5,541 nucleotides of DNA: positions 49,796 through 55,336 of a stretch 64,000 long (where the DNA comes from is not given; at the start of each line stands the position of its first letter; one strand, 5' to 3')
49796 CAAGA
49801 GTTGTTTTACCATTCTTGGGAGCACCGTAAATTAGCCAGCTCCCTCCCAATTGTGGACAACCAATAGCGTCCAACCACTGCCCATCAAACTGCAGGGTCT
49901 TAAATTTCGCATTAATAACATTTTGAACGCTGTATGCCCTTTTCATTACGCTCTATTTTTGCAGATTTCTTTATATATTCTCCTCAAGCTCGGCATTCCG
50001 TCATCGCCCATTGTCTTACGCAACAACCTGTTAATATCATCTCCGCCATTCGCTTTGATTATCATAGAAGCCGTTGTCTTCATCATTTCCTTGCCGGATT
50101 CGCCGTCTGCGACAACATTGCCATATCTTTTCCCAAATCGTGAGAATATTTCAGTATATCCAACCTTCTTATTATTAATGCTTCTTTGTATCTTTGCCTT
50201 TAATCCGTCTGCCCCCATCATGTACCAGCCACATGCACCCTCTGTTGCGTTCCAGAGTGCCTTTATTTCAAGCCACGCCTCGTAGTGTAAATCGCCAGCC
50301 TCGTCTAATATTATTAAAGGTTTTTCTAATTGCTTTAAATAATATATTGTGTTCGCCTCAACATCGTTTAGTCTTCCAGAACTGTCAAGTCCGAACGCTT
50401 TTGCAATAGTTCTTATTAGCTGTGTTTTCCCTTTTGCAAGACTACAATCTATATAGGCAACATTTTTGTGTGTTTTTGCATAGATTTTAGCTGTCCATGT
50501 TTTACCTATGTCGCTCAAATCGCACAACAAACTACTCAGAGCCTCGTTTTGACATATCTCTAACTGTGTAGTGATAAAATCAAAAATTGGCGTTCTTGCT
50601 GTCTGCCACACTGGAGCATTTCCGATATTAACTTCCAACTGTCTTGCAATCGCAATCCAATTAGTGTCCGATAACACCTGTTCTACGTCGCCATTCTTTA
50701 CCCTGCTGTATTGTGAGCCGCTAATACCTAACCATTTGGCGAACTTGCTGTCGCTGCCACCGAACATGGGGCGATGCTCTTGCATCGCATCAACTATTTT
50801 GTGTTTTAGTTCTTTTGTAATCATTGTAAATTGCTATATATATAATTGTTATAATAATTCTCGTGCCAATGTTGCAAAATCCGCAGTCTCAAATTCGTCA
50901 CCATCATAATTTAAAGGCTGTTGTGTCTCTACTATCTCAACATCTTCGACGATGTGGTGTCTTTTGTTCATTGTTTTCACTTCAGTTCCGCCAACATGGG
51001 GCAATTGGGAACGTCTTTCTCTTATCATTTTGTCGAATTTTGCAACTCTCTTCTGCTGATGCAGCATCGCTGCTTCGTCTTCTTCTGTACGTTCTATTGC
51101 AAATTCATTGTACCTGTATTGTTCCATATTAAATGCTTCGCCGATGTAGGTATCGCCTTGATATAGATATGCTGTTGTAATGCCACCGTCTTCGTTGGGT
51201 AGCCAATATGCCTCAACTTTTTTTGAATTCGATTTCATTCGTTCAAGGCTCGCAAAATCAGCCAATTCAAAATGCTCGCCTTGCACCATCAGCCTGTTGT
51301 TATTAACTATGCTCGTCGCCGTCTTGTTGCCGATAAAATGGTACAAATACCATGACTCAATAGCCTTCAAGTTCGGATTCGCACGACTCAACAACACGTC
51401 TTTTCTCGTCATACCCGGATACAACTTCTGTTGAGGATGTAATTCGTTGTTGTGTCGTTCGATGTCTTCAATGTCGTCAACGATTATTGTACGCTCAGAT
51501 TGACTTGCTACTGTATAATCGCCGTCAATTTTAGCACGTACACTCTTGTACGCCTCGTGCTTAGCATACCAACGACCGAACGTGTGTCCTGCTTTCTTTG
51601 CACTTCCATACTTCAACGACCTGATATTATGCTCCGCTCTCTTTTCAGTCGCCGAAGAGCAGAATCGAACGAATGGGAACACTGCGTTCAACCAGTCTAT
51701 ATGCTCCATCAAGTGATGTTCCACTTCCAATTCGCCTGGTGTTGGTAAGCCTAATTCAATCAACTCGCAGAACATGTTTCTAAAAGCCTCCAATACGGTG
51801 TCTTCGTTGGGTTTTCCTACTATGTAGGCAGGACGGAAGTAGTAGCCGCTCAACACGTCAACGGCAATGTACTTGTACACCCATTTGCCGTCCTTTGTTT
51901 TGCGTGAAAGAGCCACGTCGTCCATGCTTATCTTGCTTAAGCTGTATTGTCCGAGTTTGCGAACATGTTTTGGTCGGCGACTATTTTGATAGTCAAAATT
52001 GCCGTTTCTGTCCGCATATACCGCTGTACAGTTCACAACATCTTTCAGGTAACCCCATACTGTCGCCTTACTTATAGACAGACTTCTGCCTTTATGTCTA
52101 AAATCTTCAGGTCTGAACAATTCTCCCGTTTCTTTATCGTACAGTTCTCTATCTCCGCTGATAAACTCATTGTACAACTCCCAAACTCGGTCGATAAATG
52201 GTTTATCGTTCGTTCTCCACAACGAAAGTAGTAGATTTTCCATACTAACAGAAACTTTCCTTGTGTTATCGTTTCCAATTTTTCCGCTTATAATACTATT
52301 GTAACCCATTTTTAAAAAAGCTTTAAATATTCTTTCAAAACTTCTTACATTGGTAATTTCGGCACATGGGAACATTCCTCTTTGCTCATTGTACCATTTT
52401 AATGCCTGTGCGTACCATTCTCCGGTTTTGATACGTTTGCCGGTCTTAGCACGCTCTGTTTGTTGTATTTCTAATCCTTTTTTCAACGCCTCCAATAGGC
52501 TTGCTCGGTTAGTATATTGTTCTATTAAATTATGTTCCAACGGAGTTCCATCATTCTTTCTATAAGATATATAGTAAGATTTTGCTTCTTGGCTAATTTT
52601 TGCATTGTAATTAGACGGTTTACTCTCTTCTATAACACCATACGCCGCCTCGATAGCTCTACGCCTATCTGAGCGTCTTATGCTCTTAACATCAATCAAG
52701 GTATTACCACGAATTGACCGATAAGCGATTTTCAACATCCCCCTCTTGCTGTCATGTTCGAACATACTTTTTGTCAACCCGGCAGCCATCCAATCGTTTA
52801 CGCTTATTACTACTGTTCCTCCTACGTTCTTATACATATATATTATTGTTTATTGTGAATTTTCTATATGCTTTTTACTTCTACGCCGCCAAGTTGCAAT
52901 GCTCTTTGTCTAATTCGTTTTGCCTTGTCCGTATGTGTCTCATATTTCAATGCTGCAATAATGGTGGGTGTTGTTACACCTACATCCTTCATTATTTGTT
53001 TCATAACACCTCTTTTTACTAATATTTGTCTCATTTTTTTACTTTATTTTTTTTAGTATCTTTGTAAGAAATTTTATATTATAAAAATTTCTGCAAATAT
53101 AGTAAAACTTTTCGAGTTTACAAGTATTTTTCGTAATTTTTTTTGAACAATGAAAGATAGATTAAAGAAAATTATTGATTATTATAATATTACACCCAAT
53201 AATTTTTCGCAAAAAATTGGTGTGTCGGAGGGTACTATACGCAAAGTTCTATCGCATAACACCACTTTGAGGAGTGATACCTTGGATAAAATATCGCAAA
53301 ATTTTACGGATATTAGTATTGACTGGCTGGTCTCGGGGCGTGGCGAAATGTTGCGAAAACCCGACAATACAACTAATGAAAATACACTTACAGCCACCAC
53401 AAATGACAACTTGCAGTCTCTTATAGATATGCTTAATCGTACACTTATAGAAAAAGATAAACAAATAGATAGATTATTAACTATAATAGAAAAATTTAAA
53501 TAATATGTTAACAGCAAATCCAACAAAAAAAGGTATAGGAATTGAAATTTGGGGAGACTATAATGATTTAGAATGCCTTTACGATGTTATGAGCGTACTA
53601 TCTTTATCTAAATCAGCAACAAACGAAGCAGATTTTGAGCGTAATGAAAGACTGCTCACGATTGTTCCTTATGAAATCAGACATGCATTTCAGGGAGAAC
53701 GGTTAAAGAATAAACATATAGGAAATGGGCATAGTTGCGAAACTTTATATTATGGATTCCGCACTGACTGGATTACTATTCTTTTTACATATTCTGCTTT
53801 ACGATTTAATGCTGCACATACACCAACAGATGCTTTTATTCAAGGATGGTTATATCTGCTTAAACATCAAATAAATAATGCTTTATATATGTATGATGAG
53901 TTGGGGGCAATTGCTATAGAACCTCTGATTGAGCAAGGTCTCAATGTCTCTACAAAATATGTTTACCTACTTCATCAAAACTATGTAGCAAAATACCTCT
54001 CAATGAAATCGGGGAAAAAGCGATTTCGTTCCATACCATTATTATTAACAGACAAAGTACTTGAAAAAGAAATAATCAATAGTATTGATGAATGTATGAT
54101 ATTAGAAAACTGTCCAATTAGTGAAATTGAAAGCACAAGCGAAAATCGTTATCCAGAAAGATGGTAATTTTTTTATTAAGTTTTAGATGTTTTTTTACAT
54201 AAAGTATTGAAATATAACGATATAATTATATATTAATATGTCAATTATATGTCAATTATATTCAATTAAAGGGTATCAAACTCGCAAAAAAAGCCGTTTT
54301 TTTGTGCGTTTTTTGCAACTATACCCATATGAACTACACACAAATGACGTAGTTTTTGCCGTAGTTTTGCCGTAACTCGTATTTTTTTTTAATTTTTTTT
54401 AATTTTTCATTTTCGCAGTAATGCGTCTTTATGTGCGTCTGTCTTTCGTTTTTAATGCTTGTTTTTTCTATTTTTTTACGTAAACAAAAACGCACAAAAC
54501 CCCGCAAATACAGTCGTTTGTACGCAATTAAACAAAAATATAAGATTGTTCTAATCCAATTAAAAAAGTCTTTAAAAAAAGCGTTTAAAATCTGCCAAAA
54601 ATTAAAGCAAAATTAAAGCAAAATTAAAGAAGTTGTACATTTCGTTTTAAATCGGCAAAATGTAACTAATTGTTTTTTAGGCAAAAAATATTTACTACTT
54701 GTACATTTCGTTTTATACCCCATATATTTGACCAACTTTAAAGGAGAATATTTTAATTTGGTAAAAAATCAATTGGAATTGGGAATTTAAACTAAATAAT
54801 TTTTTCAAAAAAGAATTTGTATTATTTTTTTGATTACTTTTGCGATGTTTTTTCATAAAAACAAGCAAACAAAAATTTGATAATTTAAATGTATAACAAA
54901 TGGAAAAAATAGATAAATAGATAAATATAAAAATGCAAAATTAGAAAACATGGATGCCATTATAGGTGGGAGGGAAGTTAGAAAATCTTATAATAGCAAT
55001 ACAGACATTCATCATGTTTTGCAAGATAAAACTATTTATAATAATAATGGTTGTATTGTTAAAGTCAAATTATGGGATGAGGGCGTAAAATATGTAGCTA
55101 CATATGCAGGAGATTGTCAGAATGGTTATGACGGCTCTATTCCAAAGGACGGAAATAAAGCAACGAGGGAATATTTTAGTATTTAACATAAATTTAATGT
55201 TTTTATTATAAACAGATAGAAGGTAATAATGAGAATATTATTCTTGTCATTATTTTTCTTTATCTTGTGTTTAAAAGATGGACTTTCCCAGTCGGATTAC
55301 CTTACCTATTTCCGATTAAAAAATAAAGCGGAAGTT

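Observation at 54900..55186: Precursor 2 leader broken by a perfect 8-bp tandem duplication, paralleling the lesion in precursor 1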

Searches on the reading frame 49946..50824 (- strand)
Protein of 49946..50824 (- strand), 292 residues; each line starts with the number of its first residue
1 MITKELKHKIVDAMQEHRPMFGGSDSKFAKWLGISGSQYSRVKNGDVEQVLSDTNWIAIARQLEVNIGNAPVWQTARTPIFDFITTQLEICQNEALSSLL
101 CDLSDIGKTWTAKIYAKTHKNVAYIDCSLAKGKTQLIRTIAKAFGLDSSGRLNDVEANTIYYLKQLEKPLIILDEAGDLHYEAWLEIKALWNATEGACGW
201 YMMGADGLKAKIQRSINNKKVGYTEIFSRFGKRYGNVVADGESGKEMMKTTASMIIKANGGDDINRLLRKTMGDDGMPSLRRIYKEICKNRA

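Call 37: search_protein_families(library=pfam, proteins=[window:49946-50824:-], max_evalue=0.01)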
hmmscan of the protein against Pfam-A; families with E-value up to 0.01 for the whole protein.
window:49946-50824:- (292 aa): 2 families
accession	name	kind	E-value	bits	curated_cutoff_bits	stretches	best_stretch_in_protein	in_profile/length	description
PF13401.12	AAA_22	-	9.4e-11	42.6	27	1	103-208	13-126/130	AAA domain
PF01381.28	HTH_3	-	0.0088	16.5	23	0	24-67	11-52/55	Helix-turn-helix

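Call 39: search_protein_families(library=phrogs, proteins=[window:49946-50824:-], max_evalue=0.001)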
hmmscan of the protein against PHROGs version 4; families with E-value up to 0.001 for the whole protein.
window:49946-50824:- (292 aa): 1 family
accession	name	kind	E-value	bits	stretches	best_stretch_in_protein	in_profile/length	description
phrog_296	-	integration and excision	1.5e-27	97.5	1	2-233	220-448/626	DNA transposition protein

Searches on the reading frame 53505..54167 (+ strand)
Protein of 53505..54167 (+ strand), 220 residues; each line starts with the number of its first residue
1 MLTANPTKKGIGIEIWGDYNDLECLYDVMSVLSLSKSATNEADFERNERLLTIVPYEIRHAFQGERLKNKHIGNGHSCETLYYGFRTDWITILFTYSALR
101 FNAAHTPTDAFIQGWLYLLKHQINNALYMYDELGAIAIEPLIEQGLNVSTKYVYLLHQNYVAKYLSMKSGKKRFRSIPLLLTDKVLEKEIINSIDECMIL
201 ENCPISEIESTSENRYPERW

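Call 26: find_encoding_contigs(protein=window:53505-54167:+, flank=2500, max_places=10)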
Protein window:53505-54167:+ (220 aa): 4 contigs read that carry it; 2 places shown.
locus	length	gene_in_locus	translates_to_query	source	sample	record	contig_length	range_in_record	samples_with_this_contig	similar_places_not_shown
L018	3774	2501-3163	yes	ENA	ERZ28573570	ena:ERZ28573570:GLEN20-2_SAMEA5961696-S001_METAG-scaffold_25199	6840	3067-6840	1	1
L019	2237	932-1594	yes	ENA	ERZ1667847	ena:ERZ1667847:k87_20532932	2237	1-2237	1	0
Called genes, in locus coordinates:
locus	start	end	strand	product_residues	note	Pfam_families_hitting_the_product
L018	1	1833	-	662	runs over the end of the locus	-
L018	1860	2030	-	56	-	-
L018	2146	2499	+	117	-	-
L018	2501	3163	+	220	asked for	PF21845:DUF6904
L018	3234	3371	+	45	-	-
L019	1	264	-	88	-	?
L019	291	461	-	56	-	-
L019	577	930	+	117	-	-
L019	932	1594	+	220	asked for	PF21845:DUF6904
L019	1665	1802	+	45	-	-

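Call 39: search_protein_families(library=phrogs, proteins=[window:53505-54167:+], max_evalue=0.001)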
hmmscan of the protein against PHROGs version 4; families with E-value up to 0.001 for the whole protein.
window:53505-54167:+ (220 aa): 0 families

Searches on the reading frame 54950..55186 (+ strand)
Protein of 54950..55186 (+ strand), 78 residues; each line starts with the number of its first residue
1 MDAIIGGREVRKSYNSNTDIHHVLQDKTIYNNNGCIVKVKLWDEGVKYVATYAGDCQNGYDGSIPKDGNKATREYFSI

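Call 10: find_encoding_contigs(protein=window:54950-55186:+, flank=3000, max_places=10)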
Protein window:54950-55186:+ (78 aa): 3 contigs read that carry it; 2 places shown.
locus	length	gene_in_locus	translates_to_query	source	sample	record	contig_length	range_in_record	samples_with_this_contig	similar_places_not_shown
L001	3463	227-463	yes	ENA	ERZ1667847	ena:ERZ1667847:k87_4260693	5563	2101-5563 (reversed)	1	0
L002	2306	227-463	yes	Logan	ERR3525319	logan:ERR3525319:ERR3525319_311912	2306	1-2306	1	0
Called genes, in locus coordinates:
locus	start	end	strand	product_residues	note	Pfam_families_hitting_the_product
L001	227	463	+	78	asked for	-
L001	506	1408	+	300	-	-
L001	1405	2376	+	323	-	-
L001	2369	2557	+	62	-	-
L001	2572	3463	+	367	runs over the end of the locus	-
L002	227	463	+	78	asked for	-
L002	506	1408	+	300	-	-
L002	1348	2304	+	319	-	?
